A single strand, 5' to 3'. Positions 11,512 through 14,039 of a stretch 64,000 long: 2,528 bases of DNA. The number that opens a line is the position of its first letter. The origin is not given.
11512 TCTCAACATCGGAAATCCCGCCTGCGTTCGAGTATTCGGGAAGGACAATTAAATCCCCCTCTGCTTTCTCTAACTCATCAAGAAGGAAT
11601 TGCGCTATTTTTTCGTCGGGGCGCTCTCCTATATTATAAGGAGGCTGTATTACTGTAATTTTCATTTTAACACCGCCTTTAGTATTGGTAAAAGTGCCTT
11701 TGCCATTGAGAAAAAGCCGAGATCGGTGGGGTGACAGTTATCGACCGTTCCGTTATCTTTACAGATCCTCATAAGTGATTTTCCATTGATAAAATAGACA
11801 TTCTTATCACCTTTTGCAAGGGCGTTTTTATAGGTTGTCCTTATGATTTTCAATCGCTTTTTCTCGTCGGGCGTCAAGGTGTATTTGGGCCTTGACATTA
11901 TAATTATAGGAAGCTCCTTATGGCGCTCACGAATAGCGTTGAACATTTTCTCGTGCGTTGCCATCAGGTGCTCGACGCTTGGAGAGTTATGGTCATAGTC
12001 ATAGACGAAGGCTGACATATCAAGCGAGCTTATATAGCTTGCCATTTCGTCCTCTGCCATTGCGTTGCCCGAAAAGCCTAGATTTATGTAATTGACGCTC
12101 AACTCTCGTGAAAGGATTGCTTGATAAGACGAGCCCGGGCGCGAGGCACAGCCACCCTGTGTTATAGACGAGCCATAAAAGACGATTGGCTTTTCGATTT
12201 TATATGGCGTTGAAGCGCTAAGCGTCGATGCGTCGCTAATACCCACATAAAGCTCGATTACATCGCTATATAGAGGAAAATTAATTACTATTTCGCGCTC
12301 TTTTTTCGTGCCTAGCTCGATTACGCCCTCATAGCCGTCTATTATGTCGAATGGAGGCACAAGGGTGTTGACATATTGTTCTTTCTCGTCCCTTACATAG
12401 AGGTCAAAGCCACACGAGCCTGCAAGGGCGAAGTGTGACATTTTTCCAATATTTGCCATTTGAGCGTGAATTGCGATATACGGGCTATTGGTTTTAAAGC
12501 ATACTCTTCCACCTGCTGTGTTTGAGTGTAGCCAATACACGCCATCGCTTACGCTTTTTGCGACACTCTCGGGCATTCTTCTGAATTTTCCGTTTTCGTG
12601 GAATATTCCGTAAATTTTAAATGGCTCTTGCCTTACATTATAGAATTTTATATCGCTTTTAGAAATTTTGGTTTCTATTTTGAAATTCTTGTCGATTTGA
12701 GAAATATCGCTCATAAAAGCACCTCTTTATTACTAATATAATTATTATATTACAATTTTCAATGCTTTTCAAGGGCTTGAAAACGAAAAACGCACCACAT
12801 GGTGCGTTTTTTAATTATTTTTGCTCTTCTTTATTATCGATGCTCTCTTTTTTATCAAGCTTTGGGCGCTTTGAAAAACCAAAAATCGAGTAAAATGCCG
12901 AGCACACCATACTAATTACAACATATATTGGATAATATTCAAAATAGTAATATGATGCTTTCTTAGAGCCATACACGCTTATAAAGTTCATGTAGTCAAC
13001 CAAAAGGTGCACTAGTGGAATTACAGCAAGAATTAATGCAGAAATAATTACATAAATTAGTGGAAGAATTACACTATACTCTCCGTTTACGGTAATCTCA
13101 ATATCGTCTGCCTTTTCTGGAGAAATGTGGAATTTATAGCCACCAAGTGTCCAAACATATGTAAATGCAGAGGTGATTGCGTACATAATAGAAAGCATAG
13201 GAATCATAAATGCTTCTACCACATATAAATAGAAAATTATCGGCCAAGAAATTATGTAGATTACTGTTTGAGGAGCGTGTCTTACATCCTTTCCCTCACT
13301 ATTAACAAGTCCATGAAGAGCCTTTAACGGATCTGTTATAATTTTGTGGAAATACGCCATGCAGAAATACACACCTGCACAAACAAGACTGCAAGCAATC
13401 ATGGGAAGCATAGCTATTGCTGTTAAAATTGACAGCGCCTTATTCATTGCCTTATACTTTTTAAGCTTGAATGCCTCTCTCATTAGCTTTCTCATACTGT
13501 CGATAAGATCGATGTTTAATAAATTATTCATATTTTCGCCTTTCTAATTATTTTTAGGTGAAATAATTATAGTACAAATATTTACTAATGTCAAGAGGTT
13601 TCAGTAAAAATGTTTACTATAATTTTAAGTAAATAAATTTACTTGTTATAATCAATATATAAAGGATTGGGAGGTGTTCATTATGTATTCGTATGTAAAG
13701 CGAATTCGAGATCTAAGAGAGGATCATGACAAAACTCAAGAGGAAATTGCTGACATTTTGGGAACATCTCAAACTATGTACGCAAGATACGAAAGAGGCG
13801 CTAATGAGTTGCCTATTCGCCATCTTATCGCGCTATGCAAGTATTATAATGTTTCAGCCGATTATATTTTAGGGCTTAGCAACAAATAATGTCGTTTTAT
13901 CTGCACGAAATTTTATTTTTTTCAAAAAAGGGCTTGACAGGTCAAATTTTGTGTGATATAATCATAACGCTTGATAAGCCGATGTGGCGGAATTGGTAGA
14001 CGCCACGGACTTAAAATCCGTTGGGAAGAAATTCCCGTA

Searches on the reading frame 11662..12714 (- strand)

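Call 10: search_protein_families(library=pfam, proteins=[window:11662-12714:-], max_evalue=0.01)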
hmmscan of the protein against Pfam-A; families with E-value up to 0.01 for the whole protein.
window:11662-12714:- (350 aa): 3 families
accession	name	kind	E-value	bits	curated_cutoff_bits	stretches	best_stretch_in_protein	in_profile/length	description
PF14606.12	Lipase_GDSL_3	-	2e-38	132.9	27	1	174-346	1-178/178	GDSL-like Lipase/Acylhydrolase family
PF14607.12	GxDLY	-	1.5e-27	96.6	27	1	22-164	1-145/146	N-terminus of Esterase_SGNH_hydro-type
PF13472.12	Lipase_GDSL_2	-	1.2e-07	32.8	32.9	1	179-333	1-175/178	GDSL-like Lipase/Acylhydrolase family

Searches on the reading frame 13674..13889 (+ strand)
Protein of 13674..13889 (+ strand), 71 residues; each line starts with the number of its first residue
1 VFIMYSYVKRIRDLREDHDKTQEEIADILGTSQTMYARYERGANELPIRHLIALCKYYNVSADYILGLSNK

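Call 10: search_protein_families(library=pfam, proteins=[window:13674-13889:+], max_evalue=0.01)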
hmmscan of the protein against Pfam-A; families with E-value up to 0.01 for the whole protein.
window:13674-13889:+ (71 aa): 7 families
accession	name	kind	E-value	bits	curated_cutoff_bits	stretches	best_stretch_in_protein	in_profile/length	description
PF01381.28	HTH_3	-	7.2e-15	55.2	23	1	11-65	1-55/55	Helix-turn-helix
PF12844.13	HTH_19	-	4.4e-10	39.8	30.2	1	9-66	2-59/64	Helix-turn-helix domain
PF13560.12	HTH_31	-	9.3e-10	39.1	27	1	10-63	5-59/64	Helix-turn-helix domain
PF08667.16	BetR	-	0.00068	20.2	21.6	1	20-70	23-73/148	BetR domain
PF15731.11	MqsA_antitoxin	-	0.00073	20.1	30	1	9-55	72-117/131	Antitoxin component of bacterial toxin-antitoxin system, MqsA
PF13443.12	HTH_26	-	0.0025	18.4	22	1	10-61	1-53/63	Cro/C1-type HTH DNA-binding domain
PF04545.22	Sigma70_r4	-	0.0035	17.3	24.1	1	14-33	15-34/50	Sigma-70, region 4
